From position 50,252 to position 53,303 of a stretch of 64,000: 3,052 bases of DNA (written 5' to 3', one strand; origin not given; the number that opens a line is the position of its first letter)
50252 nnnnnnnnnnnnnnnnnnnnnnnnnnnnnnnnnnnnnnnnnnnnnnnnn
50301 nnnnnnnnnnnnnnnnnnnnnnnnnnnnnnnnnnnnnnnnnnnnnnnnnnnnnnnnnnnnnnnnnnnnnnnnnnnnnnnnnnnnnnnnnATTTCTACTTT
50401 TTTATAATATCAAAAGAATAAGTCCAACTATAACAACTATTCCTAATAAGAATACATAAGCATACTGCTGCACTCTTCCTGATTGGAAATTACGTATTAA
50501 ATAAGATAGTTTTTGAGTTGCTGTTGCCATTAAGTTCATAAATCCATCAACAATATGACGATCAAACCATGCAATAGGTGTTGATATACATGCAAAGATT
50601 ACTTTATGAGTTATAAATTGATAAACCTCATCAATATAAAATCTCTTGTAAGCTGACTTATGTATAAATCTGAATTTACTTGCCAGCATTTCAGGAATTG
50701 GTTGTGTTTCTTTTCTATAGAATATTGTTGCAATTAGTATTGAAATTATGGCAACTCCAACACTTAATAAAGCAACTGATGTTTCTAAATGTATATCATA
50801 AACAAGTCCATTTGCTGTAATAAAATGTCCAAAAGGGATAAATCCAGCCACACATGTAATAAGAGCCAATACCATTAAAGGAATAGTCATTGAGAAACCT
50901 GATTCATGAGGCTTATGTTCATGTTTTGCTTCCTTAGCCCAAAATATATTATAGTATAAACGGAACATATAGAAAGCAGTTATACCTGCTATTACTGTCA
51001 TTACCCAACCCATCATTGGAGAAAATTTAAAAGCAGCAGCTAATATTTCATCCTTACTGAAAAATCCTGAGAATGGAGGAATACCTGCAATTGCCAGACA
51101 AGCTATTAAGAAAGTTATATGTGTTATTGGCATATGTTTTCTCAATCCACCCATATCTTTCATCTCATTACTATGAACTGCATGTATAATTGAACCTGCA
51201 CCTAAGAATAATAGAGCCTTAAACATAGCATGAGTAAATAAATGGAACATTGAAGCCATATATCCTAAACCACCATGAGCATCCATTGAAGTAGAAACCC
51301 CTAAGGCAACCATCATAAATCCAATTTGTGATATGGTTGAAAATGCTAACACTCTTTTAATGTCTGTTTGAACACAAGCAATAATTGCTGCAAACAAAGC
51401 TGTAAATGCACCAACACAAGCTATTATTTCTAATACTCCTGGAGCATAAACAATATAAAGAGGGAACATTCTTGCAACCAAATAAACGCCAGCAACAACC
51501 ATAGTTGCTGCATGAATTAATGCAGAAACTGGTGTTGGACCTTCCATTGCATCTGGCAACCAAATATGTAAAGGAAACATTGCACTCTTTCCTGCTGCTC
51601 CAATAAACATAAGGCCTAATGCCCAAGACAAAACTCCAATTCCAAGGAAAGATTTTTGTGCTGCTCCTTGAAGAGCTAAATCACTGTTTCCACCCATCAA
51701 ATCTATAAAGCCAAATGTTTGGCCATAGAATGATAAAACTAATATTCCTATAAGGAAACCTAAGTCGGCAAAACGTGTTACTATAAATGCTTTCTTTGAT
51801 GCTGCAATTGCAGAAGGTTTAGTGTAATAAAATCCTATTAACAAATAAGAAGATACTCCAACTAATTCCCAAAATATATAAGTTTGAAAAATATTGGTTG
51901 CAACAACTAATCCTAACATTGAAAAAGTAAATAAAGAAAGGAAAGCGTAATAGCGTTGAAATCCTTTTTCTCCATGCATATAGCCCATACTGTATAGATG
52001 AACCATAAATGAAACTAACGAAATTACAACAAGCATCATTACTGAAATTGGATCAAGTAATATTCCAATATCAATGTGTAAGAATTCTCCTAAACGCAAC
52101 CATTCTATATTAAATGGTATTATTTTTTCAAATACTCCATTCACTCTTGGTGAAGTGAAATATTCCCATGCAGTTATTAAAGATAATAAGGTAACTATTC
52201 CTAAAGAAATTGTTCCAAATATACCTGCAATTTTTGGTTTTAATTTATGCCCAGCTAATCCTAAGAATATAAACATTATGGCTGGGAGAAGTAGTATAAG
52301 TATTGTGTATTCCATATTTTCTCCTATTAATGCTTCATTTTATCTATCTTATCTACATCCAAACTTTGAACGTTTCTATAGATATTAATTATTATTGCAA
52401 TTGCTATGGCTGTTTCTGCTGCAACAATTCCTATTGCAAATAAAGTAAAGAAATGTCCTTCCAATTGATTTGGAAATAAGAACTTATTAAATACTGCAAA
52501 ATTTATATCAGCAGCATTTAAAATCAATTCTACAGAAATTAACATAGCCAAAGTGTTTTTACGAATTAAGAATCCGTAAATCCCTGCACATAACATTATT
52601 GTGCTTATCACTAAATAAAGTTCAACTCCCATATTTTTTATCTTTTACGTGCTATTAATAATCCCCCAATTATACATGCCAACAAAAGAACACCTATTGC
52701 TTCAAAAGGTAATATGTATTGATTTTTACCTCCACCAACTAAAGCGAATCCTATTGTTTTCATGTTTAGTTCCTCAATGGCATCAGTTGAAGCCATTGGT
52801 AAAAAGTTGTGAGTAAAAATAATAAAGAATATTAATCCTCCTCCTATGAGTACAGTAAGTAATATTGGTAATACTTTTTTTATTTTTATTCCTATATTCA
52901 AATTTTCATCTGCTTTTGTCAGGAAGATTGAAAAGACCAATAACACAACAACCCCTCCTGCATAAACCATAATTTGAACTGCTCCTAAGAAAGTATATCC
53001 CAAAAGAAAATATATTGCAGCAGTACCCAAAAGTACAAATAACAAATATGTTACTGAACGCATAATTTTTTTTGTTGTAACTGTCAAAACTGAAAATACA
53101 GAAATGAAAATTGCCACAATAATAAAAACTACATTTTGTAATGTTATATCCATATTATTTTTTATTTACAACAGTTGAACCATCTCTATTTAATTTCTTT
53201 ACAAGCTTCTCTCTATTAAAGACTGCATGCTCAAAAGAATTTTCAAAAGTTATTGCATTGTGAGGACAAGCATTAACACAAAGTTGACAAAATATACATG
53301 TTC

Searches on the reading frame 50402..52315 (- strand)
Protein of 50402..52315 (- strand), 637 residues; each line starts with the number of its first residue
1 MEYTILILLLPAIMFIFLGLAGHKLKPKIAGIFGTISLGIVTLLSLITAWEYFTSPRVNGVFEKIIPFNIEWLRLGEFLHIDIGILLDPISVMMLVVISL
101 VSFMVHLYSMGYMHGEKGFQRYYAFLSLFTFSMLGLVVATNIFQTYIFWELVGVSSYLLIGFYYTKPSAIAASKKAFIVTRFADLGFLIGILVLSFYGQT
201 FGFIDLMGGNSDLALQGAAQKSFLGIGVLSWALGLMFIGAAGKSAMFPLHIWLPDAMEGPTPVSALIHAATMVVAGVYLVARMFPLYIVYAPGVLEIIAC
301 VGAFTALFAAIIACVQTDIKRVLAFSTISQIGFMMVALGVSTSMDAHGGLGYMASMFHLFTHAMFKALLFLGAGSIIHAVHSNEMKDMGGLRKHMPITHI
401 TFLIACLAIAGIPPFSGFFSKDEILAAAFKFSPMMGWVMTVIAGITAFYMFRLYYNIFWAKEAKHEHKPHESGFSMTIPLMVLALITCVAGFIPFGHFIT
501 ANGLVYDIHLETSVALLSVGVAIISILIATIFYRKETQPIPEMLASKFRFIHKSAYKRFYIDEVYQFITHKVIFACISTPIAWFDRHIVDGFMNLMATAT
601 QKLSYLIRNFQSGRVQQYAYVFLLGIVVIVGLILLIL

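Call 52: search_protein_families(library=pfam, proteins=[window:50402-52315:-], max_evalue=0.00001)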
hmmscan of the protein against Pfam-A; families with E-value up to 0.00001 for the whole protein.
window:50402-52315:- (637 aa): 3 families
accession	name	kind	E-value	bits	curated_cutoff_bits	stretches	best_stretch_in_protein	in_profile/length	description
PF00361.26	Proton_antipo_M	-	1.6e-81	274.2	21.5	1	139-443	1-290/294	NADH:quinone oxidoreductase/Mrp antiporter, TM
PF00662.26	Proton_antipo_N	-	1.7e-19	69.9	24.5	1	72-123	1-51/51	NADH-Ubiquinone oxidoreductase (complex I), chain 5 N-terminus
PF01010.25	Proton_antipo_C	-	2.6e-08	34.2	26.8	0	456-494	80-118/243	NADH-dehyrogenase subunit F, TMs, (complex I) C-terminus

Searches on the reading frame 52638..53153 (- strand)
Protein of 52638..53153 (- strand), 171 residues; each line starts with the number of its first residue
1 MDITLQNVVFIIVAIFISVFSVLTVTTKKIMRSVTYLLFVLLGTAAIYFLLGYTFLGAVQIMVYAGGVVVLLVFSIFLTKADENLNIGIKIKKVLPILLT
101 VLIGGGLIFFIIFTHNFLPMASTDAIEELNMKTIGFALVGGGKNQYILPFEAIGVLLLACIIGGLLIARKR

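Call 52: search_protein_families(library=pfam, proteins=[window:52638-53153:-], max_evalue=0.00001)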
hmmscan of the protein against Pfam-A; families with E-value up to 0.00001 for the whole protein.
window:52638-53153:- (171 aa): 1 family
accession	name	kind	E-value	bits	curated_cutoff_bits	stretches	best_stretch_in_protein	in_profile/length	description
PF00499.25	Oxidored_q3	-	2.5e-31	108.8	33.2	1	21-167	2-146/146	NADH-ubiquinone/plastoquinone oxidoreductase chain 6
